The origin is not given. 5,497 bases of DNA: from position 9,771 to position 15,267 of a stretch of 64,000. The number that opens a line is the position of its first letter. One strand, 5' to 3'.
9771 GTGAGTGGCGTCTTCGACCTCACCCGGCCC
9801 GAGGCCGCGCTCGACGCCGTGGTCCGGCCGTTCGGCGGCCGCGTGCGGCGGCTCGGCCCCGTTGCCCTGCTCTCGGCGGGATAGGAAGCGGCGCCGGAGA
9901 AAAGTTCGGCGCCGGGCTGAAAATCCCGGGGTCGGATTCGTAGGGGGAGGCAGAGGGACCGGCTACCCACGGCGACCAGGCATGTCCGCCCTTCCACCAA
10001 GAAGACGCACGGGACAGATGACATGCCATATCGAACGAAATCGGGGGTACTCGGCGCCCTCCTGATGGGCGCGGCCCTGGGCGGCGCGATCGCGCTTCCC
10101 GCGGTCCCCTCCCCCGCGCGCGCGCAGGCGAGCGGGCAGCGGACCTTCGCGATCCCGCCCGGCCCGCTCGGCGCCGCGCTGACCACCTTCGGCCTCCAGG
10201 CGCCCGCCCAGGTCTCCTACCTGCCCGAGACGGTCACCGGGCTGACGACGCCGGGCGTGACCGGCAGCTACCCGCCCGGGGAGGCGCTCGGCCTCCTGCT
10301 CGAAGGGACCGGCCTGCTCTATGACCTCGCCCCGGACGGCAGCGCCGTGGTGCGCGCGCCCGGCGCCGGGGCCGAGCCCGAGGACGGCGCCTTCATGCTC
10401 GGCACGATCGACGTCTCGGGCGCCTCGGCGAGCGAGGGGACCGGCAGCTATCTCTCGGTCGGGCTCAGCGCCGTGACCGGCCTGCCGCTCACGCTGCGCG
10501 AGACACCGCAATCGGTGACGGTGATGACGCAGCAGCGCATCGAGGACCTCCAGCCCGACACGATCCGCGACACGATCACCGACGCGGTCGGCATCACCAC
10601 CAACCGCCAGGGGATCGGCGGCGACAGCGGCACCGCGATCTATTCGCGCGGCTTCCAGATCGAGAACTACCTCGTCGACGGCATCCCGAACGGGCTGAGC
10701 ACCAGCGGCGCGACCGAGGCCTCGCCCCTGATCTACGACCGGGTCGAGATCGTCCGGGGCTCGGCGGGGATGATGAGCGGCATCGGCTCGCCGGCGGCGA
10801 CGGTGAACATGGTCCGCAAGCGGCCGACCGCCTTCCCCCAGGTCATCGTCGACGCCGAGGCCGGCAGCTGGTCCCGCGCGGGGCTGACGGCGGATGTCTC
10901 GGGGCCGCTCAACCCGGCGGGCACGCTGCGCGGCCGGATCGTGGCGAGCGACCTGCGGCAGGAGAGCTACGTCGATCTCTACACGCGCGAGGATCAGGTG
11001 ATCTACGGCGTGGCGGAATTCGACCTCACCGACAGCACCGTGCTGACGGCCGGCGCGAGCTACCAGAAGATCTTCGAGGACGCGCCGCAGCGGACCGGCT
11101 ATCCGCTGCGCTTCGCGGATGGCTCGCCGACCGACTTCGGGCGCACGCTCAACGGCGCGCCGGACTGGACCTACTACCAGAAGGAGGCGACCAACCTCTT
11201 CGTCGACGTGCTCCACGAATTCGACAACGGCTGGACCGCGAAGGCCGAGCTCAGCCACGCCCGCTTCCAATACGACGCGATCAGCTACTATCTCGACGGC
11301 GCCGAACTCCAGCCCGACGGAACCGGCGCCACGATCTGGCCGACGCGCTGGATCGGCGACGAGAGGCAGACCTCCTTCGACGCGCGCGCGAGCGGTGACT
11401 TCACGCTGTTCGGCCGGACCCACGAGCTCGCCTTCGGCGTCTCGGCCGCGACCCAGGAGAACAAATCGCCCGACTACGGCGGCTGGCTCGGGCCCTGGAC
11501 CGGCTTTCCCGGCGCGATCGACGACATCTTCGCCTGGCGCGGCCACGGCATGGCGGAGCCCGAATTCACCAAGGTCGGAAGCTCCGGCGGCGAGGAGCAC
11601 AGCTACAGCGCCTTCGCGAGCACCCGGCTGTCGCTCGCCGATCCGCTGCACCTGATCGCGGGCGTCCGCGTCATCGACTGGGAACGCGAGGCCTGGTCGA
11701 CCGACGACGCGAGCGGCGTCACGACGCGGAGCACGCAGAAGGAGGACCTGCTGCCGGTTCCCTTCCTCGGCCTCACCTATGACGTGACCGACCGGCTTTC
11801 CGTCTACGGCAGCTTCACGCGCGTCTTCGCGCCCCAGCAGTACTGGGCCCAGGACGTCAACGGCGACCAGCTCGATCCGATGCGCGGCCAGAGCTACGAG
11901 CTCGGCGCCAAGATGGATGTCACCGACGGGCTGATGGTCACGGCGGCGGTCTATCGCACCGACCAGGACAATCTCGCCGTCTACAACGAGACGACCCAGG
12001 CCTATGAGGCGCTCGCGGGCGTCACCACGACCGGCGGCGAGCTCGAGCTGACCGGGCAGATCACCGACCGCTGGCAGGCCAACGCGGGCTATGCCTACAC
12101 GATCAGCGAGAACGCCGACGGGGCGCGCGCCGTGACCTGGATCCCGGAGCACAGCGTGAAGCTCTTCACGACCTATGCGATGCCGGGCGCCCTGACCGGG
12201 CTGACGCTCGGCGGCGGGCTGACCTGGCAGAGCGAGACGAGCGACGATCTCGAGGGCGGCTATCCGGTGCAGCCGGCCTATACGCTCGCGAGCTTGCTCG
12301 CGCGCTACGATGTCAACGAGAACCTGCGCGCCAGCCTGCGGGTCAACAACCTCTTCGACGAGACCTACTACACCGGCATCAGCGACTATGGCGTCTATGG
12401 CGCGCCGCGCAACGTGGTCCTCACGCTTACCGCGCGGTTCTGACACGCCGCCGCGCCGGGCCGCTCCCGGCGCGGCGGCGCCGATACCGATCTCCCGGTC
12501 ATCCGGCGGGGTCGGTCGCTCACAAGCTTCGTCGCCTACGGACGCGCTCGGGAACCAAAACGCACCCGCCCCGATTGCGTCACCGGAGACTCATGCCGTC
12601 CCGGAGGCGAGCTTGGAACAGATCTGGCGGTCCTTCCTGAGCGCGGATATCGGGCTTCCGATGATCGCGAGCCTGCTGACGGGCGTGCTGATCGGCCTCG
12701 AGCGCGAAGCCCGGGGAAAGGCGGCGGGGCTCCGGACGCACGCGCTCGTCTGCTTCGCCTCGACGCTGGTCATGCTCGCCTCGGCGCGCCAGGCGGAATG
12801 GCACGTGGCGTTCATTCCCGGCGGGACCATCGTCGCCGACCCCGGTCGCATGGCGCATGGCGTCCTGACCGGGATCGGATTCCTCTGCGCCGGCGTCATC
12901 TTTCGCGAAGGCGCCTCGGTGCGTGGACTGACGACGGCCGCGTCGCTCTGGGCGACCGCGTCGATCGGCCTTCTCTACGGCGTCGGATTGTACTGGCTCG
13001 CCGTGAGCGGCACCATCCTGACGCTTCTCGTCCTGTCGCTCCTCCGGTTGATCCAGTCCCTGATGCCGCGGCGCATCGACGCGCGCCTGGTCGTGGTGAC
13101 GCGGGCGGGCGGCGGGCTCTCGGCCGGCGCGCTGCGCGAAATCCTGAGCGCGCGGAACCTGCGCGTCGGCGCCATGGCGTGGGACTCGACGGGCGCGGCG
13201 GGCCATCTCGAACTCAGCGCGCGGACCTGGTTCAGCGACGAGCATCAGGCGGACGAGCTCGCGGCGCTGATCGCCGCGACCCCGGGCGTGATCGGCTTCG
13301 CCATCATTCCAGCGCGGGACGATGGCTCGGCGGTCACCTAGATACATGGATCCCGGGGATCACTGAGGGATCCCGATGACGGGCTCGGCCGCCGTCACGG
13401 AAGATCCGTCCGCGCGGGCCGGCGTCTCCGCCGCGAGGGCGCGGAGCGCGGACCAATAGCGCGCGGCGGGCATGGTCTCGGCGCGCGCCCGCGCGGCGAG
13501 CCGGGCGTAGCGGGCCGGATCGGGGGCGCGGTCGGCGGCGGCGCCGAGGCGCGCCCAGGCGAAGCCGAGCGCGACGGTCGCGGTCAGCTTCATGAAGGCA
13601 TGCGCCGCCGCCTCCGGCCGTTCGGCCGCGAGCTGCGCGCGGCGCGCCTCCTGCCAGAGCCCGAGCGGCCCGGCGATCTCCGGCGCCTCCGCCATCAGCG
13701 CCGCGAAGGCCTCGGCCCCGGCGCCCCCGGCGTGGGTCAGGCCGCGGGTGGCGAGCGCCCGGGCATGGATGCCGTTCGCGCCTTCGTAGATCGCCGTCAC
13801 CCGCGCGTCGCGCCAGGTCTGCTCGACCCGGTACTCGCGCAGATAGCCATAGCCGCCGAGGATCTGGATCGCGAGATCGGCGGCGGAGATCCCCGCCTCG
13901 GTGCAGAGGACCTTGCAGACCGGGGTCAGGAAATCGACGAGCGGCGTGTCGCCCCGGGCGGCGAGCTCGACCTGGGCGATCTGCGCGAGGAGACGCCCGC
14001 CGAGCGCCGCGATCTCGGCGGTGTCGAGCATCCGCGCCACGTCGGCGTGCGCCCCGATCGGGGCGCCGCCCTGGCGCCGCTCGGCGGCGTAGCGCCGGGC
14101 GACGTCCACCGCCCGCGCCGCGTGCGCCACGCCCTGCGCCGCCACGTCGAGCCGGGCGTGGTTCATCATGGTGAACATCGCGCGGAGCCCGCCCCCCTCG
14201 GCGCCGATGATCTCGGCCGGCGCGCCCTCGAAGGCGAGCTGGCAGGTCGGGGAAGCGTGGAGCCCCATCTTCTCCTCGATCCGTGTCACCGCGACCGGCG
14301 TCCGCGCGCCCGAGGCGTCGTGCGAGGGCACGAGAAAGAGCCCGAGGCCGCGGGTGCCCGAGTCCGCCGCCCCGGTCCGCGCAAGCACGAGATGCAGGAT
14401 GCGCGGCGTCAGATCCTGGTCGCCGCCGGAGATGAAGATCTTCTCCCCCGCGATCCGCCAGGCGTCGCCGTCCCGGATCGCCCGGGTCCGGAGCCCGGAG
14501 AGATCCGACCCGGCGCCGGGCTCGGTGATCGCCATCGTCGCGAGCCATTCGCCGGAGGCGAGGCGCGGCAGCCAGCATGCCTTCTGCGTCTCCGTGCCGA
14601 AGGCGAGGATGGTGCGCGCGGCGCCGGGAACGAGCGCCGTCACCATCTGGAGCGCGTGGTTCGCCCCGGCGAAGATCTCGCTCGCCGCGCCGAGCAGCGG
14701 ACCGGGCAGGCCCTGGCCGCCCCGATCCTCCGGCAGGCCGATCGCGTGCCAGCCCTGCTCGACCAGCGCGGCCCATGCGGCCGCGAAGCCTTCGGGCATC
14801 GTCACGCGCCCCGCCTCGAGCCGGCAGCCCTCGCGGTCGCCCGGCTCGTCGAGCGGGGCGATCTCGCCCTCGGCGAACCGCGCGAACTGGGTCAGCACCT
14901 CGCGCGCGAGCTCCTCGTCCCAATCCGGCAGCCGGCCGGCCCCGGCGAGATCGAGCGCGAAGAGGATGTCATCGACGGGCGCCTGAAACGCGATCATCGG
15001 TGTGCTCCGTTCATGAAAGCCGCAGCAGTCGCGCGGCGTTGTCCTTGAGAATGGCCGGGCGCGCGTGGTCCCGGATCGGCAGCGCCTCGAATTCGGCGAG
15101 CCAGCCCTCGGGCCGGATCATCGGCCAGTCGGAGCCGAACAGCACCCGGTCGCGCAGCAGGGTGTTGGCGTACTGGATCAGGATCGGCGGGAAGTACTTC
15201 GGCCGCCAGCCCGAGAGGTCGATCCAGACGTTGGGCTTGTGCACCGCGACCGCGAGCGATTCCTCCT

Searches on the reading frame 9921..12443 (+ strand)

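Call 25: search_protein_families(library=pfam, proteins=[window:9921-12443:+])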
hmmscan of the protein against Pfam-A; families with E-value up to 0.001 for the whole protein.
window:9921-12443:+ (840 aa): 4 families
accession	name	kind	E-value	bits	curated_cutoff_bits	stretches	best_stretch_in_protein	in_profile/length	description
PF00593.30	TonB_dep_Rec_b-barrel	-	3.1e-47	162.9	27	1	374-811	14-436/436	TonB dependent receptor-like, beta-barrel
PF07715.20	Plug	-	5.3e-16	59.5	23.9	1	192-293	2-106/107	TonB-dependent Receptor Plug Domain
PF07660.19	STN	-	1.7e-07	31.3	28.4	1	97-146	2-51/52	Secretin and TonB N terminus short domain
PF14905.12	OMP_b-brl_3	-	0.00096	18.7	27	0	650-823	212-385/408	Outer membrane protein beta-barrel family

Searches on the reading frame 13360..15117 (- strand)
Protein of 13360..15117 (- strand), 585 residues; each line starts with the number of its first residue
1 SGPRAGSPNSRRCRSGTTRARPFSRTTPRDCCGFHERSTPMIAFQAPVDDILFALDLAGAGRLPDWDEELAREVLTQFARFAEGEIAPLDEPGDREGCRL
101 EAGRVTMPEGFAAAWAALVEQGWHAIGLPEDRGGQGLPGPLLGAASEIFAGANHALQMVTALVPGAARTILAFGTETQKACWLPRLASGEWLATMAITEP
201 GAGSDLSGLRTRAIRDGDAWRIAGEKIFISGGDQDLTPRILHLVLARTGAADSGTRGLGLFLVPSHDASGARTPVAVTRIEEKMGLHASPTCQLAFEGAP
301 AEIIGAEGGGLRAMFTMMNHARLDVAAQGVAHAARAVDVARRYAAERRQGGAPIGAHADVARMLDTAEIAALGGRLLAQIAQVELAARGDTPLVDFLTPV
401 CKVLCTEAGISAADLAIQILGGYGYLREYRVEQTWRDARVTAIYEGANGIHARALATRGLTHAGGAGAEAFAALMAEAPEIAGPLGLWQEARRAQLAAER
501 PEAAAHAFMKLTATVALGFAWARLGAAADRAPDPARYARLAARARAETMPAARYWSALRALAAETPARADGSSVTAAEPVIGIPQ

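Call 25: search_protein_families(library=pfam, proteins=[window:13360-15117:-])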
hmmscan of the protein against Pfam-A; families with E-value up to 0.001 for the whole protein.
window:13360-15117:- (585 aa): 5 families
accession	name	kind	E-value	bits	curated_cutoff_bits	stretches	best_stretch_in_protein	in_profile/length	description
PF00441.29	Acyl-CoA_dh_1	-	2e-29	103.1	22.4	1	308-458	1-148/150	Acyl-CoA dehydrogenase, C-terminal domain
PF02770.24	Acyl-CoA_dh_M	-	8.1e-17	61.6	33.3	1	195-297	2-95/97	Acyl-CoA dehydrogenase, middle domain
PF02771.21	Acyl-CoA_dh_N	-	8.5e-14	52.3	22.9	1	72-190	5-113/113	Acyl-CoA dehydrogenase, N-terminal domain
PF22924.1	ACOX_C_alpha1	-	5.1e-09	36.6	27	0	394-450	103-159/169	Acyl-CoA oxidase, C-alpha1 domain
PF08028.16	Acyl-CoA_dh_2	-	2.5e-06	28.3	22.7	1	326-448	4-133/134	Acyl-CoA dehydrogenase, C-terminal domain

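Call 83: search_protein_families(library=ncbifam, proteins=[window:13360-15117:-], max_evalue=1e-10)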
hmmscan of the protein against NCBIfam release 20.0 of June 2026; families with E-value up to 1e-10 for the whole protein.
window:13360-15117:- (585 aa): 17 families
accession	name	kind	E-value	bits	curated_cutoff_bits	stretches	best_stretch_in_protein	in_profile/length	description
NF042972.1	AcrlCoAredClosAcrC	equivalog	1.5e-55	188.4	640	1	80-452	18-369/378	acryloyl-CoA reductase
NF043006.1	CyhCrbnylCoADH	equivalog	2.3e-42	145.3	650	1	118-452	44-368/380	cyclohexane-1-carbonyl-CoA dehydrogenase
NF045552.1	GlutCoADH_Des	equivalog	3.3e-42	145.1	470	1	117-456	45-376/387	glutaryl-CoA dehydrogenase Acd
NF045652.1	ProlPCPDhRedW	equivalog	5.8e-40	137.3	650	1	105-456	27-370/376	L-prolyl-[peptidyl-carrier protein] dehydrogenase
NF058590.1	AcCoDHFadEBacil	equivalog_domain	8.5e-40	136.8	600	2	122-364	66-299/586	acyl-CoA dehydrogenase FadE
NF042439.1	SulpropCoADesulf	equivalog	3.1e-37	128.2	600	1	117-458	32-369/379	3-sulfinopropanoyl-CoA desulfinase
NF008997.0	PRK12341.1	equivalog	6.8e-35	120.8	537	1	115-451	43-368/382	acyl-CoA dehydrogenase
NF002885.1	PRK03354.1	equivalog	7.7e-29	100.9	540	1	116-452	44-366/378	crotonobetainyl-CoA dehydrogenase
TIGR03207.1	cyc_hxne_CoA_dh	equivalog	1.6e-24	86.3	575.35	1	117-450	40-362/372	cyclohexanecarboxyl-CoA dehydrogenase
NF053553.1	prodigi_MBC_PigA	equivalog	2.3e-24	86.2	500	1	163-456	93-376/381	prodigiosin MBC biosynthesis dehydrogenase PigA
NF008594.0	PRK11561.1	equivalog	2.3e-24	85.6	545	1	192-451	179-431/540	isovaleryl-CoA dehydrogenase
NF052270.1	Staph_DH_FadE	equivalog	1.2e-20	73.6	600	1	168-461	115-394/400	acyl-CoA dehydrogenase FadE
TIGR03204.1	pimC_large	equivalog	2.1e-15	56.5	623.85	1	100-422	31-341/395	pimeloyl-CoA dehydrogenase large subunit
NF007000.1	PRK09463.1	subfamily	2.7e-15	55.8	600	1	113-213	77-179/726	acyl-CoA dehydrogenase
TIGR03203.1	pimD_small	equivalog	5.9e-15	55.2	652.7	1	113-442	41-357/378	pimeloyl-CoA dehydrogenase small subunit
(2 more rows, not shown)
